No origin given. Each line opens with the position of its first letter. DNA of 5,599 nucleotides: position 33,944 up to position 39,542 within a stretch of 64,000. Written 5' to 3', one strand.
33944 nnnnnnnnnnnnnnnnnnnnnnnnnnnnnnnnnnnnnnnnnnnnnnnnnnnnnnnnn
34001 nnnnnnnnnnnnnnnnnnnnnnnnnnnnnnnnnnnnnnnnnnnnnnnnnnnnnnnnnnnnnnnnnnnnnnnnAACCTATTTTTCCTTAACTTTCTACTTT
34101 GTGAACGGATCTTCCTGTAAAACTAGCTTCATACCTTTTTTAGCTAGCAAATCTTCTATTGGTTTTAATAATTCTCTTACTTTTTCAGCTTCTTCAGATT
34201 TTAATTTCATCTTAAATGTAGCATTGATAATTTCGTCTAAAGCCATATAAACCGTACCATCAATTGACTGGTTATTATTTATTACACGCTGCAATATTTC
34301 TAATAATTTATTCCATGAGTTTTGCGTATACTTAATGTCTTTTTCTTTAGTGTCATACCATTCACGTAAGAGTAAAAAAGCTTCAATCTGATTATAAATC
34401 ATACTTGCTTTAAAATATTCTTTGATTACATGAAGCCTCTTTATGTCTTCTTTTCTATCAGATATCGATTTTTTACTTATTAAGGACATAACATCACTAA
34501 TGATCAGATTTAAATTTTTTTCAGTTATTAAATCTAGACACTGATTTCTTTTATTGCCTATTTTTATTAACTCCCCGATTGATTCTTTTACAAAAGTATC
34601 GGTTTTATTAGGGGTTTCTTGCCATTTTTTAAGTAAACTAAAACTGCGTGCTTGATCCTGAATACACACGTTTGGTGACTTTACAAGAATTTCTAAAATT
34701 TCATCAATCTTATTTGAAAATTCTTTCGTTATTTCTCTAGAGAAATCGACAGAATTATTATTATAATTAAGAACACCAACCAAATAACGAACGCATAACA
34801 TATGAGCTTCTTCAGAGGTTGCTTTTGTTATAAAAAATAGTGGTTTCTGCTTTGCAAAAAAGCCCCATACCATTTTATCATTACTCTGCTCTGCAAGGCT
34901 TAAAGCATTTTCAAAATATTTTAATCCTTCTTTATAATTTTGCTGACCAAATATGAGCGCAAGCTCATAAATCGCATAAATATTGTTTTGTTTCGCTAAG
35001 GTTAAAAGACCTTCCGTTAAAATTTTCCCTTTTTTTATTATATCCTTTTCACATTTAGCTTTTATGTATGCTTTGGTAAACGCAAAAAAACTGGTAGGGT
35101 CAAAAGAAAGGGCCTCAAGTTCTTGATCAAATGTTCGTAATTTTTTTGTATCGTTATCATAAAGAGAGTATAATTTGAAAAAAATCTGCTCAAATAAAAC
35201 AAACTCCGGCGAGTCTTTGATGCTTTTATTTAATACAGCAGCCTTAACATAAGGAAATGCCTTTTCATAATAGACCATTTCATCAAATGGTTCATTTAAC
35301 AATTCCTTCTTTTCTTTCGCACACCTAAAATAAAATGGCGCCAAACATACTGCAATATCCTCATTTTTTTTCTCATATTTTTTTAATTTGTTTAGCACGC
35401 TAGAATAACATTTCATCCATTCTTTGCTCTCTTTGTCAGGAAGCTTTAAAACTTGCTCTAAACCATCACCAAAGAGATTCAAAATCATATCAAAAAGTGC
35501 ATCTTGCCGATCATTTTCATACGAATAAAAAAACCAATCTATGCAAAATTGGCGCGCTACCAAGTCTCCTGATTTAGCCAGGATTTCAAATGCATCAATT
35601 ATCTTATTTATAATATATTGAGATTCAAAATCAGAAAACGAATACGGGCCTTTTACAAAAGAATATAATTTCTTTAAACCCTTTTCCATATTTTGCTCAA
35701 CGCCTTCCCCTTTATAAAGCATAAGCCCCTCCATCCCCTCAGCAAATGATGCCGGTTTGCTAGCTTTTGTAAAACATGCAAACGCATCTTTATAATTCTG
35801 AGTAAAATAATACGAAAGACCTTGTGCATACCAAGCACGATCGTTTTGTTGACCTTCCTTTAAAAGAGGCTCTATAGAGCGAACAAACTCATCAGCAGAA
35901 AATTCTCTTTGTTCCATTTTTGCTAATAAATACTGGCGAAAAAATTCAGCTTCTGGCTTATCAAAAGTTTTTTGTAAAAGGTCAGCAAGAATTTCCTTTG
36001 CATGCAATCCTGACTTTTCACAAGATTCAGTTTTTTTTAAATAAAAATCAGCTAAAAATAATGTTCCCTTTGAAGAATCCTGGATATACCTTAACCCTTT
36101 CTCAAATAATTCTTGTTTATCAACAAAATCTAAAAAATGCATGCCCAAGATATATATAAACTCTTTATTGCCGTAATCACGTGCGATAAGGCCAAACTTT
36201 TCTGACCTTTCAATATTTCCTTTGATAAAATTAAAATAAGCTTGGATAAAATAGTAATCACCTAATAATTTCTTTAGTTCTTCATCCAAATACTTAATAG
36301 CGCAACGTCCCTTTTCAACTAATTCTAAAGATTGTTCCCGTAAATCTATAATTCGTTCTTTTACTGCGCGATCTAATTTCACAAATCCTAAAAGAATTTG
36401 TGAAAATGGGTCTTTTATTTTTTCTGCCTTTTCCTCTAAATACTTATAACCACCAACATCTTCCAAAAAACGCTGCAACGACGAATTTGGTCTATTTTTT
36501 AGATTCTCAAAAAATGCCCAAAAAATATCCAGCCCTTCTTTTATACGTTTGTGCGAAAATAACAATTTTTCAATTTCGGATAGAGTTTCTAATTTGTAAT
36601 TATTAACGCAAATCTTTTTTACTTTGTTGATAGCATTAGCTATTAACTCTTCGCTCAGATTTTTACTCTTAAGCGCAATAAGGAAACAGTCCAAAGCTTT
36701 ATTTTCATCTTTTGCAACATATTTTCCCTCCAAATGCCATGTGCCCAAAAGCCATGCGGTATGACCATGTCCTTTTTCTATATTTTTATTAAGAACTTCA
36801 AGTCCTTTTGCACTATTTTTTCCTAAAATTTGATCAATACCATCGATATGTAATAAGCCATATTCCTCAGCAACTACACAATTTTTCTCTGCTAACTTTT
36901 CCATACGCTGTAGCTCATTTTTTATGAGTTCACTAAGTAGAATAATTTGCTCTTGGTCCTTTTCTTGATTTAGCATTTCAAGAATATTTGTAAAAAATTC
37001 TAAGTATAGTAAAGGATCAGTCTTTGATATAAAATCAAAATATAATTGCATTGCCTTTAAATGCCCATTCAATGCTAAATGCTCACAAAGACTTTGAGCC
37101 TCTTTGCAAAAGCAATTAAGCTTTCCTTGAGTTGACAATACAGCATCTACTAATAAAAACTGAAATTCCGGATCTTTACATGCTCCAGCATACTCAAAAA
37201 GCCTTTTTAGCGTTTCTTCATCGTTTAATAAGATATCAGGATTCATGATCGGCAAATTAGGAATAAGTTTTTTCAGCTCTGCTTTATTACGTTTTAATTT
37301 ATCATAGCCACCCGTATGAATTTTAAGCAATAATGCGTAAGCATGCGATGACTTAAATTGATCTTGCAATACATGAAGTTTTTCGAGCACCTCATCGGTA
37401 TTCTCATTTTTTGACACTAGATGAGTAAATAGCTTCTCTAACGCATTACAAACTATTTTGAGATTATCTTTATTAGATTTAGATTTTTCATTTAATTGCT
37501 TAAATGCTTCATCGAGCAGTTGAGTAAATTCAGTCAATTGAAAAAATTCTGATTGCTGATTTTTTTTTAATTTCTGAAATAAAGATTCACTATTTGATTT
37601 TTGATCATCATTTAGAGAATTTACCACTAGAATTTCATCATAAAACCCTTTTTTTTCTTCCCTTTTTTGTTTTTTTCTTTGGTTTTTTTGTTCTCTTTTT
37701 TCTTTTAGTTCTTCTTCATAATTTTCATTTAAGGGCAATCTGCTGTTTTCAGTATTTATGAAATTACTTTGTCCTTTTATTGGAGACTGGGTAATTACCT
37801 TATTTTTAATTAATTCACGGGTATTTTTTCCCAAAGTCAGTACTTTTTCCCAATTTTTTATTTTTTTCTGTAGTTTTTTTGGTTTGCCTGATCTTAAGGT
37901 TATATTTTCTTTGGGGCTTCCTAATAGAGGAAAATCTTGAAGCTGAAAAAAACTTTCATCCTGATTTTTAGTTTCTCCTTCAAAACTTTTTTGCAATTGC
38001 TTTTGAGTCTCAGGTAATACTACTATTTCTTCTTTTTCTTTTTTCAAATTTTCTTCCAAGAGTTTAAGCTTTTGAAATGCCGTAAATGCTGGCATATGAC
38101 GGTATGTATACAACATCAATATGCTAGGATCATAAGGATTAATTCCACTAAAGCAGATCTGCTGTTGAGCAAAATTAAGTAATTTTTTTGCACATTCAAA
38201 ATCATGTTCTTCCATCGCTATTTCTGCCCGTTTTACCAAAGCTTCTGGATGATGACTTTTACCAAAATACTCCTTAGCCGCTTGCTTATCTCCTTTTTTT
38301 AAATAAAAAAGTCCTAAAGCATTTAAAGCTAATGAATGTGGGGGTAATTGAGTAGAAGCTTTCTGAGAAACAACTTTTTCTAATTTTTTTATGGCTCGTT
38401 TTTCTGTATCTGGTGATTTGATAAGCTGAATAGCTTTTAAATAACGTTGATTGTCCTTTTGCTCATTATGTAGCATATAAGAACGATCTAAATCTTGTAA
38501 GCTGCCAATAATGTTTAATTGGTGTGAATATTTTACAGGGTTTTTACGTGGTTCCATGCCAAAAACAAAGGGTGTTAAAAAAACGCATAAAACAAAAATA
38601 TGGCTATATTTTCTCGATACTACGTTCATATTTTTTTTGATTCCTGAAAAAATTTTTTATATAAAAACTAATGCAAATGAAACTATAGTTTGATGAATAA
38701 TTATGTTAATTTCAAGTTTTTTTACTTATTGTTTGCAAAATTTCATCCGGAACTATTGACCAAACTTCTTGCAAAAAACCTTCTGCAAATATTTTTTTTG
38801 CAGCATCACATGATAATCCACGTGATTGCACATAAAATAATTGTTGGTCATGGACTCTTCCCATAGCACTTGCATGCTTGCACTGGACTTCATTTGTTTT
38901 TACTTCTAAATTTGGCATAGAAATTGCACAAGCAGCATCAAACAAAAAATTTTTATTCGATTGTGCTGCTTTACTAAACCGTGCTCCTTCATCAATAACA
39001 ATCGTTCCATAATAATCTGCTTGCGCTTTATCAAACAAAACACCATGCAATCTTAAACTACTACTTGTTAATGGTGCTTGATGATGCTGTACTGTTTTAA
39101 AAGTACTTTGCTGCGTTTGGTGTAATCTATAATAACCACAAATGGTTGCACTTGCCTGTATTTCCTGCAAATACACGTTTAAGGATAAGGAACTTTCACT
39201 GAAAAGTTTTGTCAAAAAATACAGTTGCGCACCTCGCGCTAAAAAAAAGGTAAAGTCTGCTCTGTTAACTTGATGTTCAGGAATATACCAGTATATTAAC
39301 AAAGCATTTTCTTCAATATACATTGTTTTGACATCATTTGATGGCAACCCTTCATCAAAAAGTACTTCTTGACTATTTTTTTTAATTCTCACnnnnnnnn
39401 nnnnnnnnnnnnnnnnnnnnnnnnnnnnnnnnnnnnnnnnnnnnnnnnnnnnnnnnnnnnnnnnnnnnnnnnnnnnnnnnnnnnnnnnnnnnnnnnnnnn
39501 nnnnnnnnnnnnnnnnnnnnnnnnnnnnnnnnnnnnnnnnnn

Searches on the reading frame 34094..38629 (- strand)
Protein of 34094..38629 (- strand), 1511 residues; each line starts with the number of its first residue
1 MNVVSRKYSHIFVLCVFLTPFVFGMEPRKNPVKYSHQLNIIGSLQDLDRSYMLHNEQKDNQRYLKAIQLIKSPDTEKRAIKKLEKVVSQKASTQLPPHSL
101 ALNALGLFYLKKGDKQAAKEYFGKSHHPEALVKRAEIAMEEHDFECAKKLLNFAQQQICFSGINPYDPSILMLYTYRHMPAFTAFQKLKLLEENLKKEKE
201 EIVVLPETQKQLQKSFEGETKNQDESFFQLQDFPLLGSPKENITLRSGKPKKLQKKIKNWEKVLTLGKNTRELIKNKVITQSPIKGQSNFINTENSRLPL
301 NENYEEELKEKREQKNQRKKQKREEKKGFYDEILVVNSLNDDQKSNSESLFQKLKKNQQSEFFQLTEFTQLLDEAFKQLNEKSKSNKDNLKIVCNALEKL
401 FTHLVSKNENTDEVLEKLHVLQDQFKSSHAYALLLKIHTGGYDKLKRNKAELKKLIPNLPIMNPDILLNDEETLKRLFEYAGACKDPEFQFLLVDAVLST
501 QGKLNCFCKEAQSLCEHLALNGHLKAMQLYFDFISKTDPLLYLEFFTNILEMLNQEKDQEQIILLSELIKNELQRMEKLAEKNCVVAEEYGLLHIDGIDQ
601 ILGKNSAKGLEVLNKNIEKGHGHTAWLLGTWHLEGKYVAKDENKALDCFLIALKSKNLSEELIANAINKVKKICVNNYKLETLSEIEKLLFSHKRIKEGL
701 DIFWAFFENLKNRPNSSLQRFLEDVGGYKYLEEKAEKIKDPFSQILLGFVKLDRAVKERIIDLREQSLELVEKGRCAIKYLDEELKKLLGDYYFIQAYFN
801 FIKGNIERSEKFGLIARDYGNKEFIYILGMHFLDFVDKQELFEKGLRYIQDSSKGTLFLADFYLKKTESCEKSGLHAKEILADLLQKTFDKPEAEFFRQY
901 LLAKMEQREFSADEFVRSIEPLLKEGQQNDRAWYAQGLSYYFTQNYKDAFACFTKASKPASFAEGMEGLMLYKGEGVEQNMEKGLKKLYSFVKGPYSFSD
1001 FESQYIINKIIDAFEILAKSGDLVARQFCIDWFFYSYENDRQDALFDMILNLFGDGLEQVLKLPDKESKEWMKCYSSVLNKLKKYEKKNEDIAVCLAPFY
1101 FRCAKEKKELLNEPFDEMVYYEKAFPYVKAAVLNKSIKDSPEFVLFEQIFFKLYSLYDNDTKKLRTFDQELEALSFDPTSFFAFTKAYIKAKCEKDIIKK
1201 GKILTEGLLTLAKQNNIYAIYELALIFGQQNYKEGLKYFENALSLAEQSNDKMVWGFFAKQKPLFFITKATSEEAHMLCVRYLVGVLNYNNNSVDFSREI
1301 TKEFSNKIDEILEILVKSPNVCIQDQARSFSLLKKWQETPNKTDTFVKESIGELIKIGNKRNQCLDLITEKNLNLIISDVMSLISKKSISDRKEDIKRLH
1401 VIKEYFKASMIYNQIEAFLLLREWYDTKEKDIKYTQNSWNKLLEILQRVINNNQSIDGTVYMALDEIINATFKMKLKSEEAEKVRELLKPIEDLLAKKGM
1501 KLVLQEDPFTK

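Call 69: search_protein_families(library=pfam, proteins=[window:34094-38629:-])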
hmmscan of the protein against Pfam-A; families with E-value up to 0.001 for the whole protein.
window:34094-38629:- (1511 aa): 5 families
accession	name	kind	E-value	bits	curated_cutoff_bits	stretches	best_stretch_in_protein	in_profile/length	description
PF07719.23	TPR_2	-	7.1e-08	32.4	27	0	931-956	2-27/34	Tetratricopeptide repeat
PF00515.34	TPR_1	-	9e-06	25.7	27.8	0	931-956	2-27/34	Tetratricopeptide repeat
PF13181.12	TPR_8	-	2.4e-05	24.6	25.7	0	101-124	3-26/34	Tetratricopeptide repeat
PF13424.12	TPR_12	-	3.6e-05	24.3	30.1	0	1226-1249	13-36/77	Tetratricopeptide repeat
PF23310.1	TPR_27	-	0.00078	19.5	27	0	582-648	20-87/110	Plant tetratrico peptide repeats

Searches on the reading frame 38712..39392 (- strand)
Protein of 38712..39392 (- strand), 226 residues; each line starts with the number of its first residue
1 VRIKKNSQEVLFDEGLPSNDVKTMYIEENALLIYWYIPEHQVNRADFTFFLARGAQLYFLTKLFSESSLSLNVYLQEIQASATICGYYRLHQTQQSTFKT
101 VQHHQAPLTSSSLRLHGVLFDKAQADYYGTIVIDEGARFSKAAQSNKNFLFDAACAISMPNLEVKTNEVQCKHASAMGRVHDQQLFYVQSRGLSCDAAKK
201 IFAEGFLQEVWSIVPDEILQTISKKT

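Call 68: search_protein_families(library=pfam, proteins=[window:38712-39392:-])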
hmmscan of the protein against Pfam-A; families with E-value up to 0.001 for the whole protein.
window:38712-39392:- (226 aa): 1 family
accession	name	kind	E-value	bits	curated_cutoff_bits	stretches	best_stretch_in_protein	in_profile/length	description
PF01458.23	SUFBD_core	-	3.2e-34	118.8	27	1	23-206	43-232/232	SUF system FeS cluster assembly, SufBD core domain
